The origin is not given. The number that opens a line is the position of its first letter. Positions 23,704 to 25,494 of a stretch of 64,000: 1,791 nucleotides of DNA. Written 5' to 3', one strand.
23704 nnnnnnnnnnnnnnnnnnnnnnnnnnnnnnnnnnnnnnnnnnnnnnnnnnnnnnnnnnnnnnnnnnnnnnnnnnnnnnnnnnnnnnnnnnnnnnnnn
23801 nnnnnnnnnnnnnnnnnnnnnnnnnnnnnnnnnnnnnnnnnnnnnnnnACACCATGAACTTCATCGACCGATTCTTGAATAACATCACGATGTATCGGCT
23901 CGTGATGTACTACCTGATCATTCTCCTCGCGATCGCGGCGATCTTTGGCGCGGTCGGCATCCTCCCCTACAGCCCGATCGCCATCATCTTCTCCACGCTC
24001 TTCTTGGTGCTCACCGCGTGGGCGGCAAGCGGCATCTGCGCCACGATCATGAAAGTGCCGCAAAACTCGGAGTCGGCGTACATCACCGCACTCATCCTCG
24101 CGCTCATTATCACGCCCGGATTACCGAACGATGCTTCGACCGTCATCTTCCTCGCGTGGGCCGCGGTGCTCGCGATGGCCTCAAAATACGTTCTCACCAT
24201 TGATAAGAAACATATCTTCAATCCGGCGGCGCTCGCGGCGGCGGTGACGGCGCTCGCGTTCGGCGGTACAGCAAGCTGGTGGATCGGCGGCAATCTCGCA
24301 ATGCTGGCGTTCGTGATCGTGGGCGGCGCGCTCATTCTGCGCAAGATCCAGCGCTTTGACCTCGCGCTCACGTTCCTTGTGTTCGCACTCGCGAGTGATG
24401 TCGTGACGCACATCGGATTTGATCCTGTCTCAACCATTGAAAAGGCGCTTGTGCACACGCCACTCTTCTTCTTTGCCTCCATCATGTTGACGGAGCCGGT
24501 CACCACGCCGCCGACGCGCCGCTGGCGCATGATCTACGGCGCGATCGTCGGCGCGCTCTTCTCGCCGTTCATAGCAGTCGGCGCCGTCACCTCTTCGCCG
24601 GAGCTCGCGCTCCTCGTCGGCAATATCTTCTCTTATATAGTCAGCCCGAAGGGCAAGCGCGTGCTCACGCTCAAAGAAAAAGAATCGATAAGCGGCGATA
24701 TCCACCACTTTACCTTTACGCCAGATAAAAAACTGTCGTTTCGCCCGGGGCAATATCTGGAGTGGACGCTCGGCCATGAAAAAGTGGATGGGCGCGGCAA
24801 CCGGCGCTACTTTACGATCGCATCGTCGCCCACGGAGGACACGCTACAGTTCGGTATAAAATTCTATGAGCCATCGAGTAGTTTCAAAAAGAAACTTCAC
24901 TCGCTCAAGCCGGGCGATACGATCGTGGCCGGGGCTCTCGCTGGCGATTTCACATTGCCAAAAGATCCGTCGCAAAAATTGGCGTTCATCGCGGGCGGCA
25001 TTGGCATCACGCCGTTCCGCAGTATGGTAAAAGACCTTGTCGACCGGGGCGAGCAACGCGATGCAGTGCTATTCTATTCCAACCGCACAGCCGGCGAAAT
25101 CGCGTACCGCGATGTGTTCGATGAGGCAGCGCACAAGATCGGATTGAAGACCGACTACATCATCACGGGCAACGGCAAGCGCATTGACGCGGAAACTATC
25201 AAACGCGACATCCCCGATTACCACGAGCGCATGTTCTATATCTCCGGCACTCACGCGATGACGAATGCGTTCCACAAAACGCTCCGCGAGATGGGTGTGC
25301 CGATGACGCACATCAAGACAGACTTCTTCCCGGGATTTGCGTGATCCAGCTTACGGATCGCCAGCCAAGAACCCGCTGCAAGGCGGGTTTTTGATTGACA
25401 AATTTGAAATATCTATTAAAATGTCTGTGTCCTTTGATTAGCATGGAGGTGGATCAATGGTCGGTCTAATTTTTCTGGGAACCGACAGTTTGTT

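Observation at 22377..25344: Compact three-gene flavin module: extracytoplasmic PG-anchored FMN-binding protein (SGAT motif), cytoplasmic-type ApbE, and membrane-embedded FNR-like oxidoreductase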

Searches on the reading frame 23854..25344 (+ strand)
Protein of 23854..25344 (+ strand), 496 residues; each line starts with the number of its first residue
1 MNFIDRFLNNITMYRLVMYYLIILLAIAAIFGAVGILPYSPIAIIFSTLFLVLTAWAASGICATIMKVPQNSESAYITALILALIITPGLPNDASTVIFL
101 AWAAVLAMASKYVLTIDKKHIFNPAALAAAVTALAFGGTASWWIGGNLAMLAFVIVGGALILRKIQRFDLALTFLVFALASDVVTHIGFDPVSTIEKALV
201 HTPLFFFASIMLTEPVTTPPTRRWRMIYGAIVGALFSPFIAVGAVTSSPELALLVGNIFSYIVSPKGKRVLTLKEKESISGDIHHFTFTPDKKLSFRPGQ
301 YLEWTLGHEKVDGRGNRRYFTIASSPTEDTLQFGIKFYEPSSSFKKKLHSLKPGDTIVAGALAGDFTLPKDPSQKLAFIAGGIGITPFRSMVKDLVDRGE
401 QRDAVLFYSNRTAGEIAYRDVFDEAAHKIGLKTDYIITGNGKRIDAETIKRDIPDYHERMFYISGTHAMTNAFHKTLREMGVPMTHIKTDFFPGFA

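Call 3: search_protein_families(library=pfam, proteins=[window:23854-25344:+], max_evalue=0.01)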
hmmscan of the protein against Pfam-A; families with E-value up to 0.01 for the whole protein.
window:23854-25344:+ (496 aa): 4 families
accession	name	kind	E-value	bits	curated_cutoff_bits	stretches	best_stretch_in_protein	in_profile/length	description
PF03116.20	NQR2_RnfD_RnfE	-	3.7e-12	46.7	27.7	1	146-262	171-285/296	NQR2, RnfD, RnfE family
PF00175.26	NAD_binding_1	-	2.6e-10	41.3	22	1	378-473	1-107/109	Oxidoreductase NAD-binding domain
PF00970.30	FAD_binding_6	-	8.5e-08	32.9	21.1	1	271-361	2-92/99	Oxidoreductase FAD-binding domain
PF08030.17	NAD_binding_6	-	0.0017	18.8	22.2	1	375-416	3-49/156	Ferric reductase NAD binding domain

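Call 8: search_protein_families(library=ncbifam, proteins=[window:23854-25344:+], max_evalue=0.01)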
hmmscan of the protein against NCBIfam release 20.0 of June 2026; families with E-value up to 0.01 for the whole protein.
window:23854-25344:+ (496 aa): 29 families (the best 25 are shown)
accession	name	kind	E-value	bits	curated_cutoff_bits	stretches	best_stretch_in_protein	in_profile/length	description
NF009805.0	PRK13289.1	equivalog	3.4e-24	85.5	432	1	267-492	153-392/399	NO-inducible flavohemoprotein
NF005963.0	PRK08051.1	equivalog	4.3e-16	58.9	230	1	276-492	11-230/233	NAD(P)H-flavin reductase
TIGR02160.1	PA_CoA_Oxy5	hypoth_equivalog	2e-15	56.5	420.8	1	293-492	30-241/352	1,2-phenylacetyl-CoA epoxidase subunit PaaE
NF058606.1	GlBtMonoRdsGbcB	equivalog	3.7e-15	55.7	500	1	281-490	26-245/362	glycine betaine monooxygenase reductase subunit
NF045803.1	MethMoxFADbindMmoC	equivalog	4.7e-14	51.9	500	1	291-489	135-337/343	aromatic/alkene monooxygenase hydroxylase FAD-binding subunit MmoC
NF040810.1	BenC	equivalog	1.9e-12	47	430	1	280-486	116-324/333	benzoate 1,2-dioxygenase electron transfer component BenC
NF007964.0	PRK10684.1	equivalog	1.2e-11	44.2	383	1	288-492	29-237/333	NADH oxidoreductase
TIGR01941.1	nqrF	equivalog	3e-11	42.9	295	1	342-491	243-402/405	NADH:ubiquinone reductase (Na(+)-transporting) subunit F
NF040830.1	sulfhyd_ShyC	equivalog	1.3e-10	40.9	600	1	291-421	34-156/288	NAD(P)-dependent hydrogenase/sulfhydrogenase 2 subunit gamma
NF008822.0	PRK11872.1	equivalog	3.4e-10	39.5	402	1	290-439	131-276/341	anthranilate 1,2-dioxygenase electron transfer component AntC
NF000796.0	PRK00054.1-1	equivalog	6.4e-10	38.7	224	1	272-441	7-155/254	dihydroorotate dehydrogenase electron transfer subunit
NF006220.0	PRK08345.1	subfamily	8.2e-09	35.1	395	1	291-424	38-166/294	cytochrome-c3 hydrogenase subunit gamma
NF052252.1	flav_redu_LuxG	exception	4.4e-08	32.6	340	1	274-413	6-142/232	flavin mononucleotide reductase LuxG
NF004317.0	PRK05713.1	equivalog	1.9e-07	30.7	338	1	275-492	98-308/312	iron-sulfur-binding ferredoxin reductase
NF008178.0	PRK10926.1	equivalog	1.6e-06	27.6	390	1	295-428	30-161/248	ferredoxin--NADP(+) reductase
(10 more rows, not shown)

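Call 14: find_homologous_proteins(query=window:23854-25341:+, max_evalue=0.00001)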
Query window:23854-25341:+ (496 aa): 7961 proteins with E <= 0.00001 among 8000 candidates; the best 120 are listed.
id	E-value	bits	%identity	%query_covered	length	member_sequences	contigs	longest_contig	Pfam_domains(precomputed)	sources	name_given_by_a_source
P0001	0.0e+0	1105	100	100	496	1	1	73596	PF00175.27,PF03116.21,PF00970.31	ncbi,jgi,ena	ncbi:MAG TPA: RnfABCDGE type electron transport complex subunit D [Candidatus Paceibacterota bacteri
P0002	2.0e-271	919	82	100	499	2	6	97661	PF00175.27,PF03116.21,PF00970.31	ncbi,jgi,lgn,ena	-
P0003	7.5e-271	917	81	100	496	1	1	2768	PF00175.27,PF03116.21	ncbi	-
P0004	1.4e-270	916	81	100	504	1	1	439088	PF00175.27,PF03116.21,PF00970.31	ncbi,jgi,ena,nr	ncbi:MAG TPA: RnfABCDGE type electron transport complex subunit D [Candidatus Paceibacterota bacteri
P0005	3.6e-270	915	81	100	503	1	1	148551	PF00175.27,PF03116.21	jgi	jgi:ferredoxin-NADP reductase/Na+-translocating ferredoxin:NAD+ oxidoreductase RnfD subunit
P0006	1.2e-268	910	79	100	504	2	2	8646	PF00175.27,PF03116.21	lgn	-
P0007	1.7e-267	906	80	100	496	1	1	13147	PF00175.27,PF03116.21,PF00970.31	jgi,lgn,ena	jgi:ferredoxin-NADP reductase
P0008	1.5e-264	896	79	100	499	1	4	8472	PF00175.27,PF03116.21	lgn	-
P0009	1.6e-264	896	81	100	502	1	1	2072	PF00175.27,PF03116.21,PF00970.31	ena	-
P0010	1.6e-263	893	79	100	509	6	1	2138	PF00175.27,PF03116.21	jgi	-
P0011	2.1e-263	892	78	100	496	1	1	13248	PF00175.27,PF03116.21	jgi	jgi:ferredoxin-NADP reductase/Na+-translocating ferredoxin:NAD+ oxidoreductase RnfD subunit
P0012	2.5e-263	892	82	98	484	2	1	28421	PF00175.27,PF03116.21,PF00970.31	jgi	jgi:ferredoxin-NADP reductase/Na+-translocating ferredoxin:NAD+ oxidoreductase RnfD subunit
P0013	6.2e-263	891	79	100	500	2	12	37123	PF00175.27,PF03116.21,PF00970.31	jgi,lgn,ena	-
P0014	7.0e-263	891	78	100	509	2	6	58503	PF00175.27,PF03116.21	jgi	jgi:ferredoxin-NADP reductase/Na+-translocating ferredoxin:NAD+ oxidoreductase RnfD subunit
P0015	1.1e-262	890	78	100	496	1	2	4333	PF00175.27,PF03116.21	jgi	-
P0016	1.7e-262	889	80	98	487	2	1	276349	PF00175.27,PF03116.21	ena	-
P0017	1.3e-261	886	79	100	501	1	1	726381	PF00175.27,PF03116.21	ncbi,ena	-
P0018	1.5e-261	886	78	100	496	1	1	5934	PF00175.27,PF03116.21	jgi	-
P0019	5.4e-261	884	79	100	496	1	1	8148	PF00175.27,PF03116.21,PF00970.31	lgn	-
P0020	7.2e-261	884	78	100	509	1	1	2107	PF00175.27,PF03116.21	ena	-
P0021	3.4e-260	882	76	100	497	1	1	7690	PF00175.27,PF03116.21,PF00970.31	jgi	jgi:ferredoxin-NADP reductase/Na+-translocating ferredoxin:NAD+ oxidoreductase RnfD subunit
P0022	3.8e-260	882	78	100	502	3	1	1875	PF00175.27,PF03116.21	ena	-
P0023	4.8e-260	881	78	100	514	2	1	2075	PF00175.27,PF03116.21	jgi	jgi:ferredoxin-NADP reductase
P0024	2.0e-259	879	78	100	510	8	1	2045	PF00175.27,PF03116.21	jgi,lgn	jgi:ferredoxin-NADP reductase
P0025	3.1e-259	879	78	100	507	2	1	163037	PF00175.27,PF03116.21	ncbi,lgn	ncbi:MAG: RnfABCDGE type electron transport complex subunit D [Minisyncoccia bacterium]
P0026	3.3e-259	878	78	100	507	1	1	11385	PF00175.27,PF03116.21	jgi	-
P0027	4.4e-259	878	77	100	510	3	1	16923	PF00175.27,PF03116.21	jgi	jgi:ferredoxin-NADP reductase/Na+-translocating ferredoxin:NAD+ oxidoreductase RnfD subunit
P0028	4.0e-258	875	77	100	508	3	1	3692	PF00175.27,PF03116.21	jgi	jgi:ferredoxin-NADP reductase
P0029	2.3e-257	872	77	100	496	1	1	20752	PF00175.27,PF03116.21,PF00970.31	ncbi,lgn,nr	ncbi:MAG TPA: RnfABCDGE type electron transport complex subunit D [Candidatus Paceibacterota bacteri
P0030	6.1e-256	868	77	100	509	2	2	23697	PF00175.27,PF03116.21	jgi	jgi:ferredoxin-NADP reductase/Na+-translocating ferredoxin:NAD+ oxidoreductase RnfD subunit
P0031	1.0e-255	867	76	100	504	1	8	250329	PF00175.27,PF03116.21,PF08030.18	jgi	jgi:ferredoxin-NADP reductase/Na+-translocating ferredoxin:NAD+ oxidoreductase RnfD subunit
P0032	1.4e-253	860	77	100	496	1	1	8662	PF00175.27,PF03116.21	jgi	jgi:glycine betaine catabolism B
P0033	4.7e-252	855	75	100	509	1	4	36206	PF00175.27,PF03116.21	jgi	jgi:ferredoxin-NADP reductase/Na+-translocating ferredoxin:NAD+ oxidoreductase RnfD subunit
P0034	1.6e-251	853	75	100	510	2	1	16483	PF00175.27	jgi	-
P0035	2.8e-250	849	74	100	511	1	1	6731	PF00175.27,PF03116.21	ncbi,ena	-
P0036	2.4e-247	839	74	100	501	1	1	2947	PF00175.27,PF03116.21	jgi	jgi:ferredoxin-NADP reductase/Na+-translocating ferredoxin:NAD+ oxidoreductase RnfD subunit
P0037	2.4e-244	830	74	100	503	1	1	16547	PF00175.27,PF03116.21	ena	-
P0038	3.5e-244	829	73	100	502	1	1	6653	PF00175.27,PF03116.21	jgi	jgi:glycine betaine catabolism B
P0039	2.8e-242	823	72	100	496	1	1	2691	PF00175.27,PF03116.21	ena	-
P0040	1.5e-235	801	71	100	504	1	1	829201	PF00175.27,PF03116.21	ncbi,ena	-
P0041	4.4e-235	799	79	90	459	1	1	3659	PF00175.27,PF03116.21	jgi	jgi:ferredoxin-NADP reductase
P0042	2.4e-231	787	71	100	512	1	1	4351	PF00175.27,PF03116.21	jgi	jgi:glycine betaine catabolism B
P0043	1.3e-230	784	70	100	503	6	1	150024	PF00175.27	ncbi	-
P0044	2.1e-230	783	71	100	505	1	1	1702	PF00175.27,PF03116.21,PF00970.31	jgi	jgi:ferredoxin-NADP reductase/Na+-translocating ferredoxin:NAD+ oxidoreductase RnfD subunit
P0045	1.4e-227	774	69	100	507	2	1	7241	PF00175.27,PF03116.21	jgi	jgi:ferredoxin-NADP reductase/Na+-translocating ferredoxin:NAD+ oxidoreductase RnfD subunit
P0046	3.6e-227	773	69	100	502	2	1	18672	PF00175.27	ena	-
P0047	4.1e-226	769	69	100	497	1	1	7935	PF00175.27,PF03116.21,PF00970.31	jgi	jgi:ferredoxin-NADP reductase/Na+-translocating ferredoxin:NAD+ oxidoreductase RnfD subunit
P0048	7.5e-226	768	67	100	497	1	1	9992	PF00175.27,PF03116.21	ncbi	-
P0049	8.9e-226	768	69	100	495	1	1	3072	PF00175.27,PF03116.21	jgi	jgi:ferredoxin-NADP reductase/Na+-translocating ferredoxin:NAD+ oxidoreductase RnfD subunit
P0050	2.4e-222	757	67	100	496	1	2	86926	PF00175.27,PF03116.21,PF00970.31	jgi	jgi:ferredoxin-NADP reductase/Na+-translocating ferredoxin:NAD+ oxidoreductase RnfD subunit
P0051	2.3e-221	754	67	100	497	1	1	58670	PF00175.27,PF03116.21,PF08030.18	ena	-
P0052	5.3e-221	752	67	100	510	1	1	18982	PF00175.27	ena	-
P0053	5.8e-221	752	68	100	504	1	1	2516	PF00175.27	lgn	-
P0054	2.3e-217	741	67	100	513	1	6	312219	PF00175.27,PF03116.21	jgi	jgi:ferredoxin-NADP reductase/Na+-transporting NADH:ubiquinone oxidoreductase subunit NqrB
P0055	1.1e-216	738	66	100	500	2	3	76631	PF00175.27,PF03116.21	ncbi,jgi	jgi:ferredoxin-NADP reductase/Na+-transporting NADH:ubiquinone oxidoreductase subunit NqrB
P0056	1.3e-216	738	65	100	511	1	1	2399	PF00175.27,PF03116.21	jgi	jgi:ferredoxin-NADP reductase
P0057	3.0e-216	737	67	100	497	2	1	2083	PF00175.27,PF03116.21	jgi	jgi:glycine betaine catabolism B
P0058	6.1e-216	736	66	100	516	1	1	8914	PF00175.27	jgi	jgi:ferredoxin-NADP reductase/Na+-translocating ferredoxin:NAD+ oxidoreductase RnfD subunit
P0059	9.3e-216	735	67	100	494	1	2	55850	PF00175.27,PF03116.21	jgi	jgi:ferredoxin-NADP reductase/Na+-translocating ferredoxin:NAD+ oxidoreductase RnfD subunit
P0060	2.4e-214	731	68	98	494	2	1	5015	PF00175.27,PF03116.21,PF00970.31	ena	-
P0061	3.3e-214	730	66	100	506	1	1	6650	PF00175.27,PF03116.21,PF00970.31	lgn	-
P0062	3.1e-213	727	66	100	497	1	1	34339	PF00175.27,PF03116.21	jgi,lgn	-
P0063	4.3e-211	720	66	100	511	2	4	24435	PF00175.27,PF03116.21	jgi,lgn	jgi:ferredoxin-NADP reductase/Na+-translocating ferredoxin:NAD+ oxidoreductase RnfD subunit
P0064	6.4e-211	719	64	100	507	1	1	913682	PF00175.27,PF03116.21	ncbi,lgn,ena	-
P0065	1.6e-210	718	65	100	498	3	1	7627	PF00175.27,PF03116.21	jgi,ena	-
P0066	1.1e-209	715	64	100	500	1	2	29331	PF00175.27,PF03116.21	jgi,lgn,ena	jgi:ferredoxin-NADP reductase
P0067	3.0e-209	714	64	100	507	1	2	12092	PF00175.27,PF03116.21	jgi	jgi:ferredoxin-NADP reductase/Na+-translocating ferredoxin:NAD+ oxidoreductase RnfD subunit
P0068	5.5e-208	710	65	99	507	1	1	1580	PF00175.27,PF03116.21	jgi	-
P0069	1.5e-207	708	65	100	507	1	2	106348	PF00175.27,PF03116.21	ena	-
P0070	2.6e-207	707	64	100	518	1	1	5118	PF00175.27,PF03116.21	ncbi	-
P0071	1.1e-206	705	65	100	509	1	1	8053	PF00175.27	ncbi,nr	ncbi:MAG: RnfABCDGE type electron transport complex subunit D [Candidatus Pacebacteria bacterium]|nr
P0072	2.9e-206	704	64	100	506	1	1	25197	PF00175.27,PF03116.21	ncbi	-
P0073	7.1e-206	703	64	99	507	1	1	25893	PF00175.27,PF03116.21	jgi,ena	-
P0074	9.5e-206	702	63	100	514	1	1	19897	PF00175.27,PF03116.21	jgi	jgi:glycine betaine catabolism B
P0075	1.4e-205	702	64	100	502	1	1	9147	PF00175.27,PF03116.21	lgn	-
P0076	6.4e-204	696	63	99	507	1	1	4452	PF00175.27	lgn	-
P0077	3.3e-203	694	63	99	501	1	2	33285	PF00175.27,PF03116.21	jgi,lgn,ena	jgi:ferredoxin-NADP reductase/Na+-translocating ferredoxin:NAD+ oxidoreductase RnfD subunit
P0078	1.8e-202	691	63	100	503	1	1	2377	PF00175.27,PF03116.21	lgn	-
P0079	2.8e-202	691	60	100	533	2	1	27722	PF00175.27,PF03116.21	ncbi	-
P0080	4.2e-200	684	62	100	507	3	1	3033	PF00175.27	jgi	jgi:glycine betaine catabolism B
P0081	2.1e-199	681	62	100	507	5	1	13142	PF00175.27,PF03116.21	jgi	-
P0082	4.3e-199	680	63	100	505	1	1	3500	PF00175.27,PF03116.21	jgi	jgi:ferredoxin-NADP reductase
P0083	4.3e-198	677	62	97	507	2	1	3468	PF00175.27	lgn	-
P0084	4.8e-197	673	61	100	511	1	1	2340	PF00175.27,PF03116.21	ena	-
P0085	7.2e-197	673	61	100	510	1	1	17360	PF00175.27,PF03116.21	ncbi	-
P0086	8.8e-197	673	62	100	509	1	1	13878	PF00175.27,PF03116.21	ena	-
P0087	1.4e-196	672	62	100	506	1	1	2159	PF00175.27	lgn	-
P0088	1.5e-196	672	62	100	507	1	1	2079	PF00175.27,PF03116.21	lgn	-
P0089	3.8e-196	671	60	100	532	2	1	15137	PF00175.27,PF03116.21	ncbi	-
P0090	5.3e-196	670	62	100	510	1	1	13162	PF00175.27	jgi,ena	-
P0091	6.5e-196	670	62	100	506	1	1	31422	PF00175.27,PF03116.21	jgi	jgi:glycine betaine catabolism B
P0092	8.0e-196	669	60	100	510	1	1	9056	PF00175.27,PF03116.21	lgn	-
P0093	8.3e-196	669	62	100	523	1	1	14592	PF00175.27,PF03116.21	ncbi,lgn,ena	-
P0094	1.3e-195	669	61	100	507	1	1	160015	PF00175.27,PF03116.21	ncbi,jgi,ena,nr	ncbi:MAG TPA: FAD-dependent oxidoreductase [Candidatus Paceibacterota bacterium]|nr:FAD-dependent ox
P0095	2.6e-195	668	61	100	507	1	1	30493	PF00175.27,PF03116.21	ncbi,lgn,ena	-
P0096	2.9e-195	668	60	100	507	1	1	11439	PF00175.27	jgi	jgi:glycine betaine catabolism B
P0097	4.6e-195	667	61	100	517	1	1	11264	PF00175.27,PF03116.21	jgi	jgi:ferredoxin-NADP reductase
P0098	1.5e-194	665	61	100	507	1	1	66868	PF00175.27,PF03116.21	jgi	jgi:ferredoxin-NADP reductase/Na+-translocating ferredoxin:NAD+ oxidoreductase RnfD subunit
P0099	1.6e-194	665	61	100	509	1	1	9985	PF00175.27,PF03116.21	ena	-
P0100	2.6e-194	664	61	99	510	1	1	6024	PF00175.27,PF03116.21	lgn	-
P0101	2.7e-194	664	60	100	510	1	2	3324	PF00175.27,PF03116.21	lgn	-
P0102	3.6e-194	664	61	100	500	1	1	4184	PF00175.27,PF03116.21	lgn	-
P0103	2.4e-193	661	59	100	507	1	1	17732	PF00175.27,PF03116.21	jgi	jgi:ferredoxin-NADP reductase/Na+-translocating ferredoxin:NAD+ oxidoreductase RnfD subunit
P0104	1.1e-192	659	53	100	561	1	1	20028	PF00175.27,PF03116.21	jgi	jgi:ferredoxin-NADP reductase/Na+-translocating ferredoxin:NAD+ oxidoreductase RnfD subunit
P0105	1.3e-192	659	60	100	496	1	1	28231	PF00175.27,PF03116.21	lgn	-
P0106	1.7e-192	658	62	100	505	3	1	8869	PF00175.27,PF03116.21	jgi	jgi:ferredoxin-NADP reductase/Na+-translocating ferredoxin:NAD+ oxidoreductase RnfD subunit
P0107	6.4e-192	657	60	100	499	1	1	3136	PF00175.27,PF03116.21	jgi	jgi:ferredoxin-NADP reductase/Na+-translocating ferredoxin:NAD+ oxidoreductase RnfD subunit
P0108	6.5e-192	657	61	100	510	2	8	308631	PF00175.27,PF03116.21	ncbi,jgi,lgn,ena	ncbi:MAG: RnfABCDGE type electron transport complex subunit D [Minisyncoccia bacterium]|jgi:ferredox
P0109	1.2e-191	656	62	100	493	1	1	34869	PF00175.27,PF03116.21,PF00970.31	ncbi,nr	ncbi:MAG: RnfABCDGE type electron transport complex subunit D [Patescibacteria group bacterium]|nr:R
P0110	3.7e-191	654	58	100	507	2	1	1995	PF00175.27,PF03116.21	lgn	-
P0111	4.8e-191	654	61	100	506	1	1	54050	PF00175.27,PF03116.21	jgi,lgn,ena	-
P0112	1.4e-190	652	60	100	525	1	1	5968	PF00175.27,PF00970.31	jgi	jgi:ferredoxin-NADP reductase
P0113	2.1e-190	652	59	100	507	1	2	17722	PF00175.27,PF03116.21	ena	-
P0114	3.1e-190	651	60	100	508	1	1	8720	PF00175.27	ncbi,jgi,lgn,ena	jgi:ferredoxin-NADP reductase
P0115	6.6e-190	650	60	100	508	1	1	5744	PF00175.27,PF03116.21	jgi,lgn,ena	-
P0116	7.4e-190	650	61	100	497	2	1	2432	PF00175.27,PF03116.21,PF00970.31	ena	-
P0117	8.5e-190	650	58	100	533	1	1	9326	PF00175.27,PF03116.21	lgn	-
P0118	9.9e-190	649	59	99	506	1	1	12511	PF00175.27,PF03116.21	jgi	jgi:ferredoxin-NADP reductase/Na+-translocating ferredoxin:NAD+ oxidoreductase RnfD subunit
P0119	1.8e-189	648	59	100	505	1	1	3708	PF00175.27,PF03116.21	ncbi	-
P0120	2.9e-189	648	60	99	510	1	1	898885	PF00175.27,PF03116.21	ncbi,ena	-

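Call 16: find_related_loci(query=A1, collection=genome_contigs, flank=6000)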
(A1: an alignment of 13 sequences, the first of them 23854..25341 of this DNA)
Query A1 (496 aa) in genome_contigs; peptide patterns used: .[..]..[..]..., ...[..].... (x = any residue, [..] = any of these).
600 stretches matched a pattern (row limit reached: there are more); 589 encode a relative of the query (tblastn E <= 1e-3); the best 80 are kept; 80 distinct loci.
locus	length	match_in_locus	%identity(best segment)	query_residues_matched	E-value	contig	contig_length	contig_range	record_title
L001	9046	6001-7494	82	1-496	0e+0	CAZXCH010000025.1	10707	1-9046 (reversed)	MAG TPA_asm: uncultured Candidatus Saccharibacteria bacterium isolate binchicken_co241_385 genome assembly, contig: NODE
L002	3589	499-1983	84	1-495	0e+0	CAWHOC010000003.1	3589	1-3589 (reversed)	MAG: uncultured bacterium isolate MFD04780.bin.2.65 genome assembly, contig: contig_119884, whole genome shotgun sequenc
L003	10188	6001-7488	77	1-496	0e+0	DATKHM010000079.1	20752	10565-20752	MAG TPA_asm: Candidatus Paceibacterota bacterium isolate SMAG_U14577 k141_289546, whole genome shotgun sequence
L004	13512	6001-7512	71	1-496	0e+0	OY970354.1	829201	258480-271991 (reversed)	MAG: uncultured bacterium isolate MFD04540.bin.2.12 genome assembly, chromosome: 1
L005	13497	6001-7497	66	1-496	0e+0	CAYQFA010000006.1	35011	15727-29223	MAG TPA_asm: uncultured Candidatus Saccharibacteria bacterium isolate binchicken_co3_503 genome assembly, contig: NODE_3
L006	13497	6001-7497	80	1-496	0e+0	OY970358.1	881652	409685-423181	MAG: uncultured bacterium isolate MFD00082.bin.c.7 genome assembly, chromosome: 1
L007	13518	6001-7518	62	1-496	0e+0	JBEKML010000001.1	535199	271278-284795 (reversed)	MAG: Minisyncoccia bacterium isolate SPRUCE 393 SPRUCE_393_1, whole genome shotgun sequence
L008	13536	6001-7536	62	1-496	0e+0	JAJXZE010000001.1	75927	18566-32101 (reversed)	MAG: bacterium isolate BP7.bin39 NODE_389_length_75927_cov_2.089380, whole genome shotgun sequence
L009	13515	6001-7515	61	1-495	0e+0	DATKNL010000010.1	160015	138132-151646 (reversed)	MAG TPA_asm: Candidatus Paceibacterota bacterium isolate SMAG_U14736 k141_1829652, whole genome shotgun sequence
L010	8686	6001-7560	62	1-496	0e+0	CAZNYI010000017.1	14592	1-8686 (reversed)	MAG TPA_asm: uncultured Candidatus Saccharibacteria bacterium isolate binchicken_co54_413 genome assembly, contig: NODE_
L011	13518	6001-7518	61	1-496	0e+0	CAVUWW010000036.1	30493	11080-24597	MAG: uncultured bacterium isolate MFD01112.bin.2.16 genome assembly, contig: contig_69345, whole genome shotgun sequence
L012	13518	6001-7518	59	4-496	0e+0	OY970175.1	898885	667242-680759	MAG: uncultured bacterium isolate MFD03726.bin.c.4 genome assembly, chromosome: 1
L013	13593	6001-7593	59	1-496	0e+0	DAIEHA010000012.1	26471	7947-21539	MAG TPA_asm: Candidatus Parcubacteria bacterium isolate clean996 NODE_12_length_26471_cov_6.842654, whole genome shotgun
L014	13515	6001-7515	59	1-496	0e+0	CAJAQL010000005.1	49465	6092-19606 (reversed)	MAG: uncultured Parcubacteria group bacterium isolate B-4_bin-014 genome assembly, contig: bin-014:05/38, whole genome s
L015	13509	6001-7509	60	3-496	0e+0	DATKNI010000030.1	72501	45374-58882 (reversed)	MAG TPA_asm: Candidatus Paceibacterota bacterium isolate SMAG_U14733 k141_2985843, whole genome shotgun sequence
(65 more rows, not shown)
